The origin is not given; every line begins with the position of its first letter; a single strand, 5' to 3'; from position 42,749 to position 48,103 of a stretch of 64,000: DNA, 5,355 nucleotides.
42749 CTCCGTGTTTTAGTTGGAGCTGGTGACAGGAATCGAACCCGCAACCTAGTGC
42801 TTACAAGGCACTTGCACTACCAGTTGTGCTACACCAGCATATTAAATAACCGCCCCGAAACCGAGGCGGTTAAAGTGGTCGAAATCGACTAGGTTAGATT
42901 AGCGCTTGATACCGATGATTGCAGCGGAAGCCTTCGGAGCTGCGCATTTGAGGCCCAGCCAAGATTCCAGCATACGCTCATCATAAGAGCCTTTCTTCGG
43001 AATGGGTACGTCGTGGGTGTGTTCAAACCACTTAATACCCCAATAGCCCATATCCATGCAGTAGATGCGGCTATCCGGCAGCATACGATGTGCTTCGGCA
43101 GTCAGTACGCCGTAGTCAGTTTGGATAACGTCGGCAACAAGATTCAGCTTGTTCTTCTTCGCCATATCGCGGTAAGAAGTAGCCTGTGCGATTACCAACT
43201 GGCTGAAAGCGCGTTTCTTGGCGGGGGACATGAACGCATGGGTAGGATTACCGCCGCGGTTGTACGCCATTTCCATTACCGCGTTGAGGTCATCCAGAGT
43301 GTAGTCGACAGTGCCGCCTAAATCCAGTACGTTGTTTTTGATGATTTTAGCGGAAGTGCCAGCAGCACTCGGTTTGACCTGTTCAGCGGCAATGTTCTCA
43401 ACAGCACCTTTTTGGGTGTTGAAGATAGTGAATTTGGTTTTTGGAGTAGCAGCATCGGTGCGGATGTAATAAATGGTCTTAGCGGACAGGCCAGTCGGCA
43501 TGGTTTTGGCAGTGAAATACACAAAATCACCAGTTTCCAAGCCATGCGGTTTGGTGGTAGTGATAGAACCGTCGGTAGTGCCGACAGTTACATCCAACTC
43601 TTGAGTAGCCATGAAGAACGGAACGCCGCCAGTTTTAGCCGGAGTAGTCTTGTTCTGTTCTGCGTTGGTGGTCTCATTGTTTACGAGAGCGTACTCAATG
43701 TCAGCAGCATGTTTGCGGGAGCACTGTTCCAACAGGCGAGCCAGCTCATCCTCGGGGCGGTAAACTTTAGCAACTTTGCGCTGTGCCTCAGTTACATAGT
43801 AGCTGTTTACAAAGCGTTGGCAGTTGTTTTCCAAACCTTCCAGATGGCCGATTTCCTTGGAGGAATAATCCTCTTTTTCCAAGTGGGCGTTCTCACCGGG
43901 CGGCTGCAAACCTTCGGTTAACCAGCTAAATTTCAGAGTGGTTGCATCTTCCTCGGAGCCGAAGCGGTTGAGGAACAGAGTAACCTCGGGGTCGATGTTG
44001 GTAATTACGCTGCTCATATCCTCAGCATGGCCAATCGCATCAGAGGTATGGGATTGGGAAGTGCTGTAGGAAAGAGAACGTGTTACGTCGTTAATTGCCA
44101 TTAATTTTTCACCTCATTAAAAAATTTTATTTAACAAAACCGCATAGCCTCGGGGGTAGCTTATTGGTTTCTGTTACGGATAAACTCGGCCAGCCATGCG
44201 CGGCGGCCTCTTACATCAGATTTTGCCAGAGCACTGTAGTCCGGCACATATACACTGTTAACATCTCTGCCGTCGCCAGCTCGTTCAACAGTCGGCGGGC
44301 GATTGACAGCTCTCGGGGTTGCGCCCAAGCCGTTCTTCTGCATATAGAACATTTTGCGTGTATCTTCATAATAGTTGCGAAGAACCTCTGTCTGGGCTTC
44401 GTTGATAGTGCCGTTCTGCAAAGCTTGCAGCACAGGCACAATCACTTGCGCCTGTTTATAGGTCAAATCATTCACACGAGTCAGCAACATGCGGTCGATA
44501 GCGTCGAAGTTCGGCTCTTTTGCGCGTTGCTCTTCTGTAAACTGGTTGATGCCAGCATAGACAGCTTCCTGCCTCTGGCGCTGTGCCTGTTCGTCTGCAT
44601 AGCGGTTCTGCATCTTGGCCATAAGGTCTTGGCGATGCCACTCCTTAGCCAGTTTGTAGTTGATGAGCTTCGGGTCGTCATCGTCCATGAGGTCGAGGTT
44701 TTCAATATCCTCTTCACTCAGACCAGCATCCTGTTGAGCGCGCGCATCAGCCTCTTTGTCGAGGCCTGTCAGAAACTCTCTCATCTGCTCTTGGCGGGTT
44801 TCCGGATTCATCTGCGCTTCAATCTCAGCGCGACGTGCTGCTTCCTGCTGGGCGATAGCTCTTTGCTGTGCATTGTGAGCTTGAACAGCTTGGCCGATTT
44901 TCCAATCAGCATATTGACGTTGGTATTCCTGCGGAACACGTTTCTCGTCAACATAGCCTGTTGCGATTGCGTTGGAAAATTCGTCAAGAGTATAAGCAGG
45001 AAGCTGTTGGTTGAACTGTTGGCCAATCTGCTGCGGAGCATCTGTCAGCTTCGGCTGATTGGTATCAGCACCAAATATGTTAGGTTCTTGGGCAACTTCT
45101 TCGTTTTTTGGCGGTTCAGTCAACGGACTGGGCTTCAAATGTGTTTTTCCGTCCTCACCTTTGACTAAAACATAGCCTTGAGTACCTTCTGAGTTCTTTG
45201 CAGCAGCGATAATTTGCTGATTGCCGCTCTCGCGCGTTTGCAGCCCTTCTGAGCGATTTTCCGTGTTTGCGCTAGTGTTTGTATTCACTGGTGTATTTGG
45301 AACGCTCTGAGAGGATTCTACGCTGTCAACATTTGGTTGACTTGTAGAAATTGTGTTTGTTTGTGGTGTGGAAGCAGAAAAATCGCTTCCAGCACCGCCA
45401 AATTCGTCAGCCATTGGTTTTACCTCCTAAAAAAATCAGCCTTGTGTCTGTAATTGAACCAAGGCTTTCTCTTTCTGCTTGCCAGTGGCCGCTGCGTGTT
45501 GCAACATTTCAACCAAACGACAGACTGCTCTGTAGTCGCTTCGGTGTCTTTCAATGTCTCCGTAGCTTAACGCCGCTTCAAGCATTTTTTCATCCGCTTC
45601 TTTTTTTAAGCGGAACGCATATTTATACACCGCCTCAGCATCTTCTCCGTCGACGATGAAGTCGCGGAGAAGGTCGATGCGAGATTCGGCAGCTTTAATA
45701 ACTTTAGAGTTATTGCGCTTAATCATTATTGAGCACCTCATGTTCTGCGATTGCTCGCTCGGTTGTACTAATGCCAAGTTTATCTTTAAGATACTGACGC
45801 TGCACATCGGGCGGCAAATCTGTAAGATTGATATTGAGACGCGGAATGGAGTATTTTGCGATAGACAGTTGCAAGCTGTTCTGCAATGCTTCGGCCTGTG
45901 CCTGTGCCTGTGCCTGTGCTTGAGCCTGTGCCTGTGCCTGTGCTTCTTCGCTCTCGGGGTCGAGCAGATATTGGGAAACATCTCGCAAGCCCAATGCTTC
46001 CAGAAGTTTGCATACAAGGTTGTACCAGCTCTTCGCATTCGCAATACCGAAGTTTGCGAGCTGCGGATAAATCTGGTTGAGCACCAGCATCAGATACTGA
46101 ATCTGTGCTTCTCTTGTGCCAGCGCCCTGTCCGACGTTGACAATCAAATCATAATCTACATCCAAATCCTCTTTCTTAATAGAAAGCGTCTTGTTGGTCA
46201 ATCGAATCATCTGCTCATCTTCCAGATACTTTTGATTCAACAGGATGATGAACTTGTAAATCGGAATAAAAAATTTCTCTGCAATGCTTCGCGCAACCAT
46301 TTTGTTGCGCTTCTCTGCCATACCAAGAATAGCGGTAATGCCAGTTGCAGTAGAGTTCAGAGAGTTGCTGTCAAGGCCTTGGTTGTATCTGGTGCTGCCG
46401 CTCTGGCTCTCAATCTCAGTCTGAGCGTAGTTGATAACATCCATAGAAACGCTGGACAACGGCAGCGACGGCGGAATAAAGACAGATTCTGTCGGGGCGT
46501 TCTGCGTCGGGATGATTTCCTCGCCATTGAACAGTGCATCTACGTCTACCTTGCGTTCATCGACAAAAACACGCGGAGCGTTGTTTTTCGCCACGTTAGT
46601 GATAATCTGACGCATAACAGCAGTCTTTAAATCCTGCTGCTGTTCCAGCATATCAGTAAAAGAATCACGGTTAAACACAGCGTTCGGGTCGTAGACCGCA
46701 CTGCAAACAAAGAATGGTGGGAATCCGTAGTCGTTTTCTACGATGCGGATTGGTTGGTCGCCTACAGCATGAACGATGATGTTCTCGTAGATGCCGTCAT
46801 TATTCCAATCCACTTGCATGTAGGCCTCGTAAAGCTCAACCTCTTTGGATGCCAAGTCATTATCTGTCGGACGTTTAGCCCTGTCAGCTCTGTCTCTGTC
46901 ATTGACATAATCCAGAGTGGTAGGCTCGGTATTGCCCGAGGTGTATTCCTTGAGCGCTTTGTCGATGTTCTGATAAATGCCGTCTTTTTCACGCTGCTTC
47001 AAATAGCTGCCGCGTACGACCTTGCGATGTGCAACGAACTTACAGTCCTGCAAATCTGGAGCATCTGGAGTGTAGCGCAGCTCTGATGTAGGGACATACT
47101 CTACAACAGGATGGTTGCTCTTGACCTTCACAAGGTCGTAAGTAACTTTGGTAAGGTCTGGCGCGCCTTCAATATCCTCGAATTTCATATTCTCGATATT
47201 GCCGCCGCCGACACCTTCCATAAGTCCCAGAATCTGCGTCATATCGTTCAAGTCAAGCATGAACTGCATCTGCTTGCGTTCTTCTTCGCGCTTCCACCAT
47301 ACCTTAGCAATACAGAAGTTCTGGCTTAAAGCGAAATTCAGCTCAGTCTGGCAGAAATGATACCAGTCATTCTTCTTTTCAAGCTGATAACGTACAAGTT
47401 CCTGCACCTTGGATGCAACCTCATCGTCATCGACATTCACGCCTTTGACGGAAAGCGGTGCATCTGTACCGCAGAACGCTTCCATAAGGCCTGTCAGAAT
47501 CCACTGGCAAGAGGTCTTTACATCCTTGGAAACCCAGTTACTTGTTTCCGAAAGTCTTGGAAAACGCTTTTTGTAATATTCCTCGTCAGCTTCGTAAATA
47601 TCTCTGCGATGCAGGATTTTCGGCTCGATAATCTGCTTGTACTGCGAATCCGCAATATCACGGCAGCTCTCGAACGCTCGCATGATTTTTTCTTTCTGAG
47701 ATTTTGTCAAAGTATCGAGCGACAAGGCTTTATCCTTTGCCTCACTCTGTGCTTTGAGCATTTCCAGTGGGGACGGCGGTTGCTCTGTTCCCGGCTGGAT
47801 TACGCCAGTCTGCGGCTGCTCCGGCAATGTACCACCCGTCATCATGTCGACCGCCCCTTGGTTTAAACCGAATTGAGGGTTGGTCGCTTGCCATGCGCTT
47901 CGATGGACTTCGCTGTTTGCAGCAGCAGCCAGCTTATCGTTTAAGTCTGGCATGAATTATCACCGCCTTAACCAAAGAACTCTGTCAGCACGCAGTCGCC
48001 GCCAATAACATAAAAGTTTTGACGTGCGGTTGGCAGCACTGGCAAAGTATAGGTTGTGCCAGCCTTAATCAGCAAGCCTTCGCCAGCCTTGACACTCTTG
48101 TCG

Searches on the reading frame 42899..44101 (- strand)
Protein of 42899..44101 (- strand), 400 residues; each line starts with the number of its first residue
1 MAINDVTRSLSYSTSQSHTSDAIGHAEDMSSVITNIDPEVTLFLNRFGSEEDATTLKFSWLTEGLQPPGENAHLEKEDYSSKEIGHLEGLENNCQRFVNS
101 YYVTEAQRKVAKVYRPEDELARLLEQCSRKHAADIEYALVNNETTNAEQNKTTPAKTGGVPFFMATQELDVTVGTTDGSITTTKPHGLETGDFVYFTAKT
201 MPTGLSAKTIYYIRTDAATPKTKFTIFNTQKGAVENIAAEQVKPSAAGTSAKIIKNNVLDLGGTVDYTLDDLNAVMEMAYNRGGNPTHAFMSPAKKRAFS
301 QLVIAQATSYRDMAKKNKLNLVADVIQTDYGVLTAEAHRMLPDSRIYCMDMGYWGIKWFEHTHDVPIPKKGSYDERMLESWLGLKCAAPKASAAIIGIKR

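Call 86: search_protein_families(library=pfam, proteins=[window:42899-44101:-], max_evalue=0.001)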
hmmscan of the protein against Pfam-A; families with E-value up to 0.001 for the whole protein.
window:42899-44101:- (400 aa): 1 family
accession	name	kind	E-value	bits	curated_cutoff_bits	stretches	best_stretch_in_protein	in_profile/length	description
PF17236.8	SU10_MCP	-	1e-60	206.2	24.1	1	20-399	11-292/292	SU10 major capsid protein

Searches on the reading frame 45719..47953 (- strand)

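Call 86: search_protein_families(library=pfam, proteins=[window:45719-47953:-], max_evalue=0.001)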
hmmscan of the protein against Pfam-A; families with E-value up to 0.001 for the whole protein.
window:45719-47953:- (744 aa): 2 families
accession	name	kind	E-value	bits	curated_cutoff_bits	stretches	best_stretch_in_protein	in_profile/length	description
PF23899.1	SU10_portal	-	8.5e-123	411.3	30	1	123-688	28-588/593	Phage SU10 portal protein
PF16510.12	P22_portal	-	3.3e-06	26.3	26.1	1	568-695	436-585/594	Phage P22-like portal protein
